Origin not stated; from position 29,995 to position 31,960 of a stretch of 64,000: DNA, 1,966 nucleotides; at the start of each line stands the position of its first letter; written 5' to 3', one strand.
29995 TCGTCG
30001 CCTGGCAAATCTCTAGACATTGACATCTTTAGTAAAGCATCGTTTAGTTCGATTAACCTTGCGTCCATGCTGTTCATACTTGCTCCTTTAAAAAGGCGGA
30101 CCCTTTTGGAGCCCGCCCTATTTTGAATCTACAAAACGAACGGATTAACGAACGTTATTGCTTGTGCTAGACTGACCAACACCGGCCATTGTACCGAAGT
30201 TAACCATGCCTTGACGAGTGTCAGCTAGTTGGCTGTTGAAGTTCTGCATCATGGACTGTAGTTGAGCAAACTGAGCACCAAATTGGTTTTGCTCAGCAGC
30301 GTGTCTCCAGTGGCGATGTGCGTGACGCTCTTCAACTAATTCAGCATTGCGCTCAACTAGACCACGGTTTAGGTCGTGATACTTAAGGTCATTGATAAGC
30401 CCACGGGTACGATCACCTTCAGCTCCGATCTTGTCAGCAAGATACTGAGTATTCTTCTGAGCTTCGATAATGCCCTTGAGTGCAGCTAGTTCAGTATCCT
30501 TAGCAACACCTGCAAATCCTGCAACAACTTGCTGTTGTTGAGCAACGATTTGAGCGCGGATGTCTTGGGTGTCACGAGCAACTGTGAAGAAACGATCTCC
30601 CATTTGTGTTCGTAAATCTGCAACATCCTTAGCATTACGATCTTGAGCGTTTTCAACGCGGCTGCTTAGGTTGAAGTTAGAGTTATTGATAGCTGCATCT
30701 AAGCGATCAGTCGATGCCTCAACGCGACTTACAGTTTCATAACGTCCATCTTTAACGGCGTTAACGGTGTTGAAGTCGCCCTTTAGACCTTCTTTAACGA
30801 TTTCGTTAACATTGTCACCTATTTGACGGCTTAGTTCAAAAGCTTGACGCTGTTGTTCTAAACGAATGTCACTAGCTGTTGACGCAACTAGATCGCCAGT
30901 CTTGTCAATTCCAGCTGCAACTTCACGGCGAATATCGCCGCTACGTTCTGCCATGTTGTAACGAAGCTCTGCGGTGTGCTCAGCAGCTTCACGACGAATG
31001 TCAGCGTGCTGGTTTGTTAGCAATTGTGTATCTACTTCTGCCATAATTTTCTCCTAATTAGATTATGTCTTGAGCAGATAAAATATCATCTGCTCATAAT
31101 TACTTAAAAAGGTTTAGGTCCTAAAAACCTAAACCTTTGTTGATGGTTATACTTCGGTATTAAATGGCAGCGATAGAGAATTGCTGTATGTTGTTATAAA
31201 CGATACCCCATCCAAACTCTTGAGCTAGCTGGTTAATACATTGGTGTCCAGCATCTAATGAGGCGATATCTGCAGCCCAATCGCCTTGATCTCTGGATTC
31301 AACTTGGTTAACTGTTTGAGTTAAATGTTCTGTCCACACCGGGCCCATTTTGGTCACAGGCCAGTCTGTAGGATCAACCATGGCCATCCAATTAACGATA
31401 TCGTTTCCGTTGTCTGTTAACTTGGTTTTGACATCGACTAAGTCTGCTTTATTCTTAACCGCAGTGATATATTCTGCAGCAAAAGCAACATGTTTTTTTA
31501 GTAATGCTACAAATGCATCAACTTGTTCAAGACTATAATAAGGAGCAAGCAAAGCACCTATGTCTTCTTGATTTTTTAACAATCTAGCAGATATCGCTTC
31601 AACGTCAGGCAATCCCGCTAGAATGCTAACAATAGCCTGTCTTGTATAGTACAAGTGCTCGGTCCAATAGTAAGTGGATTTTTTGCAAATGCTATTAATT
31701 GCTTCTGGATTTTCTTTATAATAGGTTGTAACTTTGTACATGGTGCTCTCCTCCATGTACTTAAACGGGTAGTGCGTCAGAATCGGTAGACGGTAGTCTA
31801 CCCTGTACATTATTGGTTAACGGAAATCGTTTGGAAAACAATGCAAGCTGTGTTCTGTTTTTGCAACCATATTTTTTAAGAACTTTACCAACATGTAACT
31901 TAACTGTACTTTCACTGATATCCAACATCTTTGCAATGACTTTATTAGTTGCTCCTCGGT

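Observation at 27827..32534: Eight-gene minus-strand cassette in an otherwise + strand genome: LuxR-type regulator, coiled-coil protein, two collagen-like paralogs, Tyr-rich and Pro-rich proteins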

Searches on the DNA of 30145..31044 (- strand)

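Call 88: search_rna_families(sources=[L046, L053, L011], threshold=gathering)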
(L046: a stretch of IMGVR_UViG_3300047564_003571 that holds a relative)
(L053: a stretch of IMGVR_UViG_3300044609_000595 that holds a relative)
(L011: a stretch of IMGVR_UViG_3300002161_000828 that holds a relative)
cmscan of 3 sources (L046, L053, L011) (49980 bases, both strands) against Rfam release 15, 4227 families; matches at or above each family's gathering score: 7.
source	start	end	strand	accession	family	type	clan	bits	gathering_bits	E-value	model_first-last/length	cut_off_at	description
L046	14541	14743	-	RF00028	Intron_gpI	Intron;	-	80.7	50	5.2e-19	1-253/253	no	Group I catalytic intron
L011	4405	4477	+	RF00005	tRNA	Gene; tRNA;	CL00001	71.5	29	9.6e-14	1-71/71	no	tRNA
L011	9635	9706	+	RF00005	tRNA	Gene; tRNA;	CL00001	69.7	29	3e-13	1-71/71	no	tRNA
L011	4323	4395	+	RF00005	tRNA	Gene; tRNA;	CL00001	64.2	29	9.4e-12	1-71/71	no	tRNA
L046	15776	15867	-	RF01717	PhotoRC-II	Cis-reg;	-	46.8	39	7.7e-05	1-96/96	no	PhotoRC-II RNA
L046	3677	3725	-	RF01739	Glutamine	Cis-reg; riboswitch;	-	38.7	35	5.7e-05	1-53/53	no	Glutamine riboswitch aptamer (glnA leader)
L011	868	937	+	RF00005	tRNA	Gene; tRNA;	CL00001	36.1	29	0.00051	1-71/71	no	tRNA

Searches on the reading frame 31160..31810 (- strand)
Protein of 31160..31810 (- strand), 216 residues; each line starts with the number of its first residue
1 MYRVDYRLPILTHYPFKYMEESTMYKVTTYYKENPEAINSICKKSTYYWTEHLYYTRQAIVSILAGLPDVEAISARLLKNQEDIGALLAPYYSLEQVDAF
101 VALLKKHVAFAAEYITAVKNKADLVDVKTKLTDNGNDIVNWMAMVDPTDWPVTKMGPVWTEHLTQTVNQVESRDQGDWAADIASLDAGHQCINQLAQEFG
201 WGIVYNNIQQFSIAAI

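Call 5: search_protein_families(library=pfam, max_evalue=0.1, proteins=[window:31160-31810:-])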
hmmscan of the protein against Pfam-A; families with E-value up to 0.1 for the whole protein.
window:31160-31810:- (216 aa): 1 family
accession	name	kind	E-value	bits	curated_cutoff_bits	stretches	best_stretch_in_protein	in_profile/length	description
PF09258.16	Glyco_transf_64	-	0.063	13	21.3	1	98-207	132-237/245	Glycosyl transferase family 64 domain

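Call 6: search_protein_families(library=phrogs, max_evalue=0.1, proteins=[window:31160-31810:-])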
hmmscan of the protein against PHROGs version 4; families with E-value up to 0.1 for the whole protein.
window:31160-31810:- (216 aa): 0 families

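Call 50: search_protein_families(library=ncbifam, max_evalue=0.1, proteins=[window:31160-31741:-])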
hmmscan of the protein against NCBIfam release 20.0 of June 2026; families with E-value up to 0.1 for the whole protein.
window:31160-31741:- (193 aa): 0 families

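Call 51: search_protein_families(library=padloc, max_evalue=0.01, proteins=[window:31160-31741:-])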
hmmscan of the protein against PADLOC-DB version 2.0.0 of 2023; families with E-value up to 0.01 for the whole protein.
window:31160-31741:- (193 aa): 0 families

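Call 77: search_solved_structures(query=window:31160-31741:-, max_evalue=1)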
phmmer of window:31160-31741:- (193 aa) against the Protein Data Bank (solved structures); distinct sequences matched with E-value up to 1: 3.
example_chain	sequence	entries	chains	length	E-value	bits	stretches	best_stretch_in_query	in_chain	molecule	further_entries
9n2d_F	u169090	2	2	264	0.16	15.1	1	8-91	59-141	Bam D | DNA uptake lipoprotein-like protein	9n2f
3vsf_A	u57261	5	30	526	0.21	14.7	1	64-120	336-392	Ricin B lectin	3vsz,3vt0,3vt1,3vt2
3nac_H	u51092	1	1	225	0.89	12.7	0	116-176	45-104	Fab15 Mut7 heavy chain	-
